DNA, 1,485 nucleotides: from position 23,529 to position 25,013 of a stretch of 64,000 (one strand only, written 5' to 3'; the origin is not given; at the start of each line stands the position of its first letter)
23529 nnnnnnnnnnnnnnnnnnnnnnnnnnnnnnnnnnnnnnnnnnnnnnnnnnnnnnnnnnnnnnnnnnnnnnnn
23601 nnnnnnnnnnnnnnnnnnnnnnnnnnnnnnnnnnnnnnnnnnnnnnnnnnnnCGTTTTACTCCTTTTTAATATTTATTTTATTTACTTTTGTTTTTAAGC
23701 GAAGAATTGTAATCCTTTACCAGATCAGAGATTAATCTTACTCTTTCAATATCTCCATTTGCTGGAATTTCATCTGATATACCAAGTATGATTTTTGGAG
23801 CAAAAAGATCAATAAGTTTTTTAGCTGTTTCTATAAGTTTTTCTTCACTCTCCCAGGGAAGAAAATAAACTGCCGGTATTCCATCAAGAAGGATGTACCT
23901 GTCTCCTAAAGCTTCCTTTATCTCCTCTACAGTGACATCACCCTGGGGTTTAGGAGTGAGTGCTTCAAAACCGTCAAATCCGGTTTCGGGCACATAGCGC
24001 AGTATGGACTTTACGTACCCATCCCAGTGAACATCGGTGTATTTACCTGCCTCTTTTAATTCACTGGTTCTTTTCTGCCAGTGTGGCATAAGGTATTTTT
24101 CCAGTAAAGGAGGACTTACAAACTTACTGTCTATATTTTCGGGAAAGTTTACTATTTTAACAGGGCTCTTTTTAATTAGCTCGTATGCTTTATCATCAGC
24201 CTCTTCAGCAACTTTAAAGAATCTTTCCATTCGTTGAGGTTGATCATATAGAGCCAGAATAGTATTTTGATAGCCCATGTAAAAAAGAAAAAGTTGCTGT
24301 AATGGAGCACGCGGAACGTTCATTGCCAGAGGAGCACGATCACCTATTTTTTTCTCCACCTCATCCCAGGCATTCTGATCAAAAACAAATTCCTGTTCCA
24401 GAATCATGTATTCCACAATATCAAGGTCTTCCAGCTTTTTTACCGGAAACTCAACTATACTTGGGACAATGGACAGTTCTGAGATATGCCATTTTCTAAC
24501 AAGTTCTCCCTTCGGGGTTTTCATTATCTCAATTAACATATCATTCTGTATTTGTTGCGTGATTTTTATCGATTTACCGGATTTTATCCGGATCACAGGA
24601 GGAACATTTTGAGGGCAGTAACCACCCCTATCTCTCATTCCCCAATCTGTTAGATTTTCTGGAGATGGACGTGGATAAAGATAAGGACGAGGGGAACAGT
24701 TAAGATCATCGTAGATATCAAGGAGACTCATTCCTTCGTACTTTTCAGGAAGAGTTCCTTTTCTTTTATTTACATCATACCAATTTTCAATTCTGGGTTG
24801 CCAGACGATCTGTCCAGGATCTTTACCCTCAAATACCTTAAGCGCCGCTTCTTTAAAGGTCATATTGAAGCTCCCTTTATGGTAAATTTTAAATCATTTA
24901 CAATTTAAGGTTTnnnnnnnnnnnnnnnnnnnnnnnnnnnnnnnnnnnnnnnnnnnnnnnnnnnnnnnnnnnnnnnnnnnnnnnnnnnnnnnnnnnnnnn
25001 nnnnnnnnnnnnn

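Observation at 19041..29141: LacI-regulated operon combining sugar ABC transporter, two URO-D-like proteins, a FucI-like isomerase and a tungsten AOR: candidate non-canonical sugar catabolic route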

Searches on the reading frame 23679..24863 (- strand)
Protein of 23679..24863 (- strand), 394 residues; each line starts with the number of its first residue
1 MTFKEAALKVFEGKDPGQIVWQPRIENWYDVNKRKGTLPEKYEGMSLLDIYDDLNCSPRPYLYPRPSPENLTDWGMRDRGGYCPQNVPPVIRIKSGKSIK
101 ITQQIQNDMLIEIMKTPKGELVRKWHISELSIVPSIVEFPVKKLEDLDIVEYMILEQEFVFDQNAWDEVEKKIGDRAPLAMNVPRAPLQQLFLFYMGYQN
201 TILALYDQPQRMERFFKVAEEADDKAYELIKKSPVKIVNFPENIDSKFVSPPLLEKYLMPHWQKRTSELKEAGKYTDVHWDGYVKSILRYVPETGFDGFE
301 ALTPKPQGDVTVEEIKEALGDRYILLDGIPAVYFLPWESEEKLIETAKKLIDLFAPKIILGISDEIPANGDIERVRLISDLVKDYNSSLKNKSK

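Call 3: search_protein_families(library=pfam, proteins=[window:23679-24863:-])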
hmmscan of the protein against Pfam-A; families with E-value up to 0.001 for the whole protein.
window:23679-24863:- (394 aa): 1 family
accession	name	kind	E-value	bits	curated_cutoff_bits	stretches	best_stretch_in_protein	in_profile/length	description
PF01208.23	URO-D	-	1.2e-06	28.3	23.9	1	135-385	94-346/346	Uroporphyrinogen decarboxylase (URO-D)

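Call 4: search_protein_families(library=ncbifam, proteins=[window:23679-24863:-])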
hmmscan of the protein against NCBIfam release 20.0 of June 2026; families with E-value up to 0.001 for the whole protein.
window:23679-24863:- (394 aa): 3 families
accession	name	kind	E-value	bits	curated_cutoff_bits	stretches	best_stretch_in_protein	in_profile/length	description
NF040654.1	MtaA_Meth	equivalog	1.8e-08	33.7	400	1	132-352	90-304/337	methylcobamide:CoM methyltransferase MtaA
TIGR01463.1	mtaA_cmuA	subfamily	7.8e-08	31.9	235.4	1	134-352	93-307/340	MtaA/CmuA family methyltransferase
NF004889.0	PRK06252.1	subfamily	1e-07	31.3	244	1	129-352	90-305/340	methylcobalamin:coenzyme M methyltransferase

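Call 23: search_solved_structures(query=window:23679-24863:-, max_evalue=0.1, show_alignments=2)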
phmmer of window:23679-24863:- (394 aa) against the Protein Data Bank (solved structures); distinct sequences matched with E-value up to 0.1: 0.

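Call 28: find_homologous_proteins(query=window:23679-24863:-, max_evalue=0.00001)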
Query window:23679-24863:- (394 aa): 2673 proteins with E <= 0.00001 among 5442 candidates; the best 120 are listed.
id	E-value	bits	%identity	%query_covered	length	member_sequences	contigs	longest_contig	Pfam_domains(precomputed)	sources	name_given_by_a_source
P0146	1.9e-264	895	99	100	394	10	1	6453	-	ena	-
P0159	6.4e-223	758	81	100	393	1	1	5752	PF01208.24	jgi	-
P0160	4.5e-215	732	78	100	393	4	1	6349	PF01208.24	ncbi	-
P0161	2.7e-212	723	78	99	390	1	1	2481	-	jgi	-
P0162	1.2e-189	649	70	99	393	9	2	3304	PF01208.24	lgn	-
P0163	5.9e-163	561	62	98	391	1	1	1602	PF01208.24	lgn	-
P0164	8.7e-163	560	63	98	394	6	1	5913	PF01208.24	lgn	-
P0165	1.9e-162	559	62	98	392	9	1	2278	PF01208.24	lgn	-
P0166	3.9e-162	558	62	98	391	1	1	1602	PF01208.24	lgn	-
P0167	4.5e-162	558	62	98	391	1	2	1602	PF01208.24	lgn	-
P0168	5.7e-162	557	62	98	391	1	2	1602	PF01208.24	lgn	-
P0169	6.3e-162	557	62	98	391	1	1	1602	PF01208.24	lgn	-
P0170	1.3e-161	556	61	98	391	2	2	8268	PF01208.24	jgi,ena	-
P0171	4.3e-145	502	55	98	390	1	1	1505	PF01208.24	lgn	-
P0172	8.8e-135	468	52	98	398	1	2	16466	PF01208.24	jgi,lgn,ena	-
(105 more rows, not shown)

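Call 30: find_related_loci(query=A1, collection=genome_contigs, flank=10000)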
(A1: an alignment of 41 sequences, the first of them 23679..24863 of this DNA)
Query A1 (394 aa) in genome_contigs; peptide patterns used: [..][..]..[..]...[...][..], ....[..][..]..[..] (x = any residue, [..] = any of these).
600 stretches matched a pattern (row limit reached: there are more); 566 encode a relative of the query (tblastn E <= 1e-3); the best 80 are kept; 80 distinct loci.
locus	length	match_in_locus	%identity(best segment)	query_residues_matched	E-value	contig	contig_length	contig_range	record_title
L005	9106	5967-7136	62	1-387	9e-166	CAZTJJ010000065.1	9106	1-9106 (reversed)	MAG TPA_asm: uncultured Thermotogae bacterium isolate binchicken_co13_397 genome assembly, contig: NODE_12376_length_910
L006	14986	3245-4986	62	1-388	1e-164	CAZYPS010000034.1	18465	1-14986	MAG TPA_asm: uncultured Thermotogae bacterium isolate SRP185896_co1_62 genome assembly, contig: NODE_1566_length_18465_c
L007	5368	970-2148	53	1-387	1e-134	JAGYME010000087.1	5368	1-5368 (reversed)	Candidatus Bipolaricaulota bacterium isolate M55B111 87, whole genome shotgun sequence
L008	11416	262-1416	49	2-388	7e-129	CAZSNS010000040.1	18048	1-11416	MAG TPA_asm: Candidatus Hadarchaeota archaeon isolate ERP127260_co1_20 genome assembly, contig: NODE_1324_length_18048_c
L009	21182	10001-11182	50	1-388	4e-124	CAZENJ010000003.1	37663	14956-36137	MAG TPA_asm: uncultured Thermotogae bacterium isolate ERP127260_co1_99 genome assembly, contig: NODE_327_length_37663_co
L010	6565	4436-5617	49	1-388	1e-123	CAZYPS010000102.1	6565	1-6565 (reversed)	MAG TPA_asm: uncultured Thermotogae bacterium isolate SRP185896_co1_62 genome assembly, contig: NODE_12639_length_6565_c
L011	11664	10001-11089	43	1-385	1e-104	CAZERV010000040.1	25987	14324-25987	MAG TPA_asm: uncultured Spirochaetaceae bacterium isolate binchicken_co136_132 genome assembly, contig: NODE_849_length_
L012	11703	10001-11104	44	1-385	6e-105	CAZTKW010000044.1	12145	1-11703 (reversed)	MAG TPA_asm: uncultured Pirellulales bacterium isolate SRP214966_co5_288 genome assembly, contig: NODE_4928_length_12145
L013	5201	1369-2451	42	1-386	3e-103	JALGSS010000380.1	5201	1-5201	MAG: Candidatus Zipacnadia bacterium isolate AB_3033_Bin_153 AB_3033_Bin_153_scaffold_30706, whole genome shotgun sequen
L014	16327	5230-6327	43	1-390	5e-103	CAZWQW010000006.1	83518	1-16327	MAG TPA_asm: uncultured bacterium isolate binchicken_co27_440 genome assembly, contig: NODE_440_length_83518_cov_14.0223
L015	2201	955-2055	46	2-385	9e-108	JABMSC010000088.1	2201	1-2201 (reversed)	MAG: Candidatus Omnitrophota bacterium isolate bin.644 k141_2923989, whole genome shotgun sequence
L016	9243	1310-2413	44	1-385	6e-102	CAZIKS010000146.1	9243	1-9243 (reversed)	MAG TPA_asm: uncultured Pirellulales bacterium isolate SRP068000_co4_338 genome assembly, contig: NODE_12253_length_9243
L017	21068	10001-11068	42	2-384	1e-98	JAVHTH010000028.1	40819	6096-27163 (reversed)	MAG: Candidatus Fervidibacter sinensis isolate DRTY-8.bins.21.TC_201808 NODE_434_length_40819_cov_25.871154, whole genom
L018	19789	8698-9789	44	1-386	2e-98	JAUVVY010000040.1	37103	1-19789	MAG: bacterium isolate CSMAG_1176 CSMAG_1176_k127_65624_length_37103_cov_36.9665, whole genome shotgun sequence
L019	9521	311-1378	42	2-384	9e-98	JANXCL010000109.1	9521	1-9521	MAG: Armatimonadota bacterium isolate SKYB71 NODE_109_length_9521_cov_11.354299, whole genome shotgun sequence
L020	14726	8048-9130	42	1-385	1e-96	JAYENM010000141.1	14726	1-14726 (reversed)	MAG: candidate division WOR-3 bacterium isolate MAG055 MAG055_141, whole genome shotgun sequence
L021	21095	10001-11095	41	1-392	2e-96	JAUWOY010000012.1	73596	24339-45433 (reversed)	MAG: Chloroflexota bacterium isolate CSMAG_2462 CSMAG_2462_k141_750093_length_73596_cov_17.9898, whole genome shotgun se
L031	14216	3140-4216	42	2-386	7e-95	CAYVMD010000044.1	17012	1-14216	MAG TPA_asm: uncultured bacterium isolate binchicken_co193_35 genome assembly, contig: NODE_1725_length_17012_cov_5.1917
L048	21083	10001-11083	38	1-387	5e-92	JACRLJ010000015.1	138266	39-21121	MAG: Candidatus Hydrogenedentota bacterium isolate NC_groundwater_1878_Pr3_B-0.1um_59_9 SR2-18-B1_coassembly_71144, whol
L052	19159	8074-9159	40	1-389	1e-91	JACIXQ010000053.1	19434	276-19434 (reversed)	MAG: bacterium isolate MAG-56 Unclassified_E3_bin24_Scaffold_53, whole genome shotgun sequence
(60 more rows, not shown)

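Call 35: search_protein_families(library=pfam, proteins=[L021:11216-14110:+, L020:11732-12613:+, L014:6339-7628:+, L014:10027-11160:-, L017:11171-12127:-, L021:14558-16000:+, L048:8615-9805:+, L014:7639-10023:+, L031:2644-3123:+, L007:3227-4381:+], max_evalue=0.00001)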
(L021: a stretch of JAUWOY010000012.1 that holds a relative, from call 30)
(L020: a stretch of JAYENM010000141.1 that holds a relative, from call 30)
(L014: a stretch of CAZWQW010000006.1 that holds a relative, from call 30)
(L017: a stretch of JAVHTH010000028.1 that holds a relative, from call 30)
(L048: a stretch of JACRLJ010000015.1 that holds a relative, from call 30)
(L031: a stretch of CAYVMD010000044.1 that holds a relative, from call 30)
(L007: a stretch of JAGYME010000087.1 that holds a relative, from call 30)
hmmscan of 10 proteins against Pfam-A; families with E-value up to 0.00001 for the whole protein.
L021:11216-14110:+ (964 aa): 4 families
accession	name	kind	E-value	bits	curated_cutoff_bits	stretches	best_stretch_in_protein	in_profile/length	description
PF01074.27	Glyco_hydro_38N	-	5.6e-34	118.2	25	1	5-254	2-257/270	Glycosyl hydrolases family 38 N-terminal domain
PF07748.19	Glyco_hydro_38C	-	1.5e-16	61.7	25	1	583-802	1-201/206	Glycosyl hydrolases family 38 C-terminal domain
PF17677.7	Glyco_hydro38C2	-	2.7e-12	47.1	22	1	889-961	2-72/72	Glycosyl hydrolases family 38 C-terminal beta sandwich domain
PF09261.16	Alpha-mann_mid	-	1.9e-09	37.9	31.1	1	277-380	5-96/96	Alpha mannosidase middle domain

L020:11732-12613:+ (293 aa): 1 family
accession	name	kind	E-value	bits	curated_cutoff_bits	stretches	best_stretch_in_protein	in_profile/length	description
PF00480.26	ROK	-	5.5e-50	171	22.9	1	5-289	2-291/294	ROK family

L014:6339-7628:+ (429 aa): 0 families

L014:10027-11160:- (377 aa): 1 family
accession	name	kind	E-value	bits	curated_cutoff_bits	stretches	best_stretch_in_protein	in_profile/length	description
PF01408.29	GFO_IDH_MocA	-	6e-29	101.6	24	1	22-142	2-120/120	Oxidoreductase family, NAD-binding Rossmann fold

L017:11171-12127:- (318 aa): 2 families
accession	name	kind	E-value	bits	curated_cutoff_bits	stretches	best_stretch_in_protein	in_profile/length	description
PF03446.21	NAD_binding_2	-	1.1e-42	146.2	21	1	6-164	2-154/161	NAD binding domain of 6-phosphogluconate dehydrogenase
PF00393.24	6PGD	-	2.8e-18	66.8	27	1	178-295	1-117/290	6-phosphogluconate dehydrogenase, C-terminal domain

L021:14558-16000:+ (480 aa): 1 family
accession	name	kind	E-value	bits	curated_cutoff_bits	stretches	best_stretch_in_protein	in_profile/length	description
PF02811.25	PHP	-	6.7e-08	33.5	26.4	1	158-229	1-55/164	PHP domain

L048:8615-9805:+ (396 aa): 1 family
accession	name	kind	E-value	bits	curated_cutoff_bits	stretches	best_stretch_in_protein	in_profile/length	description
PF01120.23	Alpha_L_fucos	-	6.7e-89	299.2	25.2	1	10-295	27-344/345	Alpha-L-fucosidase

L014:7639-10023:+ (794 aa): 1 family
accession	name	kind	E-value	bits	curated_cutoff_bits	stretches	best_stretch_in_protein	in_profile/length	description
PF02065.24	Melibiase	-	3.1e-10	40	27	1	271-446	68-240/347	Melibiase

L031:2644-3123:+ (159 aa): 1 family
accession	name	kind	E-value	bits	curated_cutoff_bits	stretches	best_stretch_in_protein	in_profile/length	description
PF08909.16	DUF1854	-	2.9e-33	114.9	26.8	1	28-157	1-129/130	Domain of unknown function (DUF1854)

L007:3227-4381:+ (384 aa): 2 families
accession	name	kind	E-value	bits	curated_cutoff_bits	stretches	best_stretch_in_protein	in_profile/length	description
PF20511.4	PMI_typeI_cat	-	8.5e-14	52.3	22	1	10-115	4-109/143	Phosphomannose isomerase type I, catalytic domain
PF21621.3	MPI_cupin_dom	-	1.5e-06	28.5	27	1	256-328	4-73/79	Mannose-6-phosphate isomerase, cupin domain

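Call 37: search_protein_families(library=pfam, proteins=[L031:5701-7371:+, L031:7425-8384:+, L031:9072-10364:+, L031:10322-11509:+, L031:11511-13046:+, L031:404-2641:+, L052:9212-10459:+, L052:10459-11919:+, L020:9145-10017:+, L020:5464-6849:+], max_evalue=0.00001)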
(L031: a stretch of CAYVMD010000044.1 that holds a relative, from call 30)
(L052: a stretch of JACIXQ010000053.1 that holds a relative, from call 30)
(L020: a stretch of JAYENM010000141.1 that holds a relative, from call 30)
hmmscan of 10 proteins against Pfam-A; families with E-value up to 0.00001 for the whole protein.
L031:5701-7371:+ (556 aa): 2 families
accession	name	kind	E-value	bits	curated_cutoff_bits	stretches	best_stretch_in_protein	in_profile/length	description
PF05833.16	NFACT_N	-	1.4e-109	367.3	31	1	4-424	1-436/456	NFACT N-terminal and middle domains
PF05670.18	NFACT-R_1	-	1.1e-14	55.3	29.8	1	439-528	6-98/112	NFACT protein RNA binding domain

L031:7425-8384:+ (319 aa): 2 families
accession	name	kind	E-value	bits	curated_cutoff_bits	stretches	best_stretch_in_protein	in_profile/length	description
PF00480.26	ROK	-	1.8e-69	234.9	22.9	1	4-315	2-293/294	ROK family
PF01869.26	BcrAD_BadFG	-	6.9e-06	26.2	31.5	0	4-72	1-71/271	BadF/BadG/BcrA/BcrD ATPase family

L031:9072-10364:+ (430 aa): 4 families
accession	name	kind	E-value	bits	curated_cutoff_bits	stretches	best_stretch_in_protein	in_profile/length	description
PF07992.20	Pyr_redox_2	-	3e-57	194.7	26.1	1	5-302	1-291/291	Pyridine nucleotide-disulphide oxidoreductase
PF00070.33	Pyr_redox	-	2.2e-15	57.3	22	1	148-225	2-80/82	Pyridine nucleotide-disulphide oxidoreductase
PF18267.7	Rubredoxin_C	-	3.6e-08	33.7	25.9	1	322-392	2-69/70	Rubredoxin NAD+ reductase C-terminal domain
PF03486.20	HI0933_like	-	7.4e-07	29.3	50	0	147-181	2-36/244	HI0933-like protein Rossmann domain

L031:10322-11509:+ (395 aa): 2 families
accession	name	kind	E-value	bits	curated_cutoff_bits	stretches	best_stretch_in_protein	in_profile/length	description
PF00310.26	GATase_2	-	2e-15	57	19.9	1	99-360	90-374/420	Glutamine amidotransferases class-II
PF13522.11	GATase_6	-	5.6e-06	26.8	27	0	202-267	12-78/130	Glutamine amidotransferase domain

L031:11511-13046:+ (511 aa): 13 families
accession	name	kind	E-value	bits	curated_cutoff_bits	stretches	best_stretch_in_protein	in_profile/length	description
PF01645.23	Glu_synthase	-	2.4e-146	488.1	20.4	1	114-479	3-369/369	Conserved region in glutamate synthase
PF04898.20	Glu_syn_central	-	4.2e-15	56.3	22.8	1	322-486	133-267/277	Glutamate synthase central domain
PF12838.12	Fer4_7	-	8.7e-10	39.4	27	1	24-70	1-52/52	4Fe-4S dicluster domain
PF00037.32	Fer4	-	2.8e-09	36.8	21.1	1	53-72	5-24/24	4Fe-4S binding domain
PF01070.24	FMN_dh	-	8.8e-09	35.3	24.9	1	382-422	270-310/350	FMN-dependent dehydrogenase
PF14697.11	Fer4_21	-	7.7e-08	32.8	35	1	22-70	5-56/59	4Fe-4S dicluster domain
PF13187.11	Fer4_9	-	3.4e-07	30.6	27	1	24-70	1-51/52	4Fe-4S dicluster domain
PF13237.11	Fer4_10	-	3.9e-07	30.3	25.5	0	19-67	3-53/53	4Fe-4S dicluster domain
PF00478.31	IMPDH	-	7.4e-07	28.9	25.6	1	328-415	156-237/345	IMP dehydrogenase / GMP reductase domain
PF13484.11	Fer4_16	-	9.3e-07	30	30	0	55-83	1-30/66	4Fe-4S double cluster binding domain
PF12797.12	Fer4_2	-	2.6e-06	27.5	24.5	0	48-68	2-22/22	4Fe-4S binding domain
PF12837.12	Fer4_6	-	6.8e-06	26.2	25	0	51-71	4-24/24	4Fe-4S binding domain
PF03060.21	NMO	-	7.6e-06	26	28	0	331-424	149-232/331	Nitronate monooxygenase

L031:404-2641:+ (745 aa): 2 families
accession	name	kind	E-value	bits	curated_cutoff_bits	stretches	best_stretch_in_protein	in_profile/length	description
PF00664.28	ABC_membrane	-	1.2e-47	163.4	28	1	176-453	2-274/274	ABC transporter transmembrane region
PF00005.33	ABC_tran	-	7e-35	121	25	1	515-664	1-137/137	ABC transporter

L052:9212-10459:+ (415 aa): 1 family
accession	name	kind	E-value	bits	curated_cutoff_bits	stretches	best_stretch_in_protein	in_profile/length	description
PF03747.19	ADP_ribosyl_GH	-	2.1e-27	97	26.2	1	37-325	1-286/287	ADP-ribosylglycohydrolase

L052:10459-11919:+ (486 aa): 1 family
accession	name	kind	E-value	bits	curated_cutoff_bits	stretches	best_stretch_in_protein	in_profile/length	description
PF12708.12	Pect-lyase_RHGA_epim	-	7.8e-08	32.8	27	1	113-302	8-188/213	Rhamnogalacturonase A/epimerase, pectate lyase-like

L020:9145-10017:+ (290 aa): 1 family
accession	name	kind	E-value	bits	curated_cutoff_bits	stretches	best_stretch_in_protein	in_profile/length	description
PF02574.22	S-methyl_trans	-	3e-75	254.2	22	1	13-285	1-283/283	Homocysteine S-methyltransferase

L020:5464-6849:+ (461 aa): 1 family
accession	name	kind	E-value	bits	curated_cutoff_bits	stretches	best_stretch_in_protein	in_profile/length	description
PF03629.24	SASA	-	1.3e-46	159.4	24.8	1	118-347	2-224/226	Carbohydrate esterase, sialic acid-specific acetylesterase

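Call 52: predict_structure(alignment_id=A1)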
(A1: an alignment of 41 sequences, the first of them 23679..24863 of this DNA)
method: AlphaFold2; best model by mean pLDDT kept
length: 394 residues; sequences in the alignment: 41
mean_pLDDT: 95.7   pTM: 0.92
mean pLDDT of the five models: 95.7, 95.3, 95.3, 94.5, 94.6
residues with pLDDT >= 90: 359; 70-90: 34; 50-70: 1; < 50: 0
segments of 3 or more residues with pLDDT < 50: none
pLDDT, mean of each block of 10 residues (from residue 1): 98 97 97 96 97 98 87 79 88 95 92 97 95 94 98 97 98 98 97 96 98 98 97 98 93 97 99 98 94 98 95 98 97 97 98 98 95 98 96 79
secondary structure, 60 per line:
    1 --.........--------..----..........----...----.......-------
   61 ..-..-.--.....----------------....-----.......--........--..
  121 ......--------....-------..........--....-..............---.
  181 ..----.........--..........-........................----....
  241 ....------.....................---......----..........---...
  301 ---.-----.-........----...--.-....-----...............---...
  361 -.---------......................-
elements in order: H3-11 H26-35 H47-53 H71-74 E91-94 E100-106 E109-116 E119-126 E135-138 H146-155 E158-161 H163-176 E180-182 H187-195 H198-207 H209-232 E237-244 H251-271 E275-280 H285-294 E298-300 H312-319 E324-326 H331-334 H340-354 E358-360 H372-393
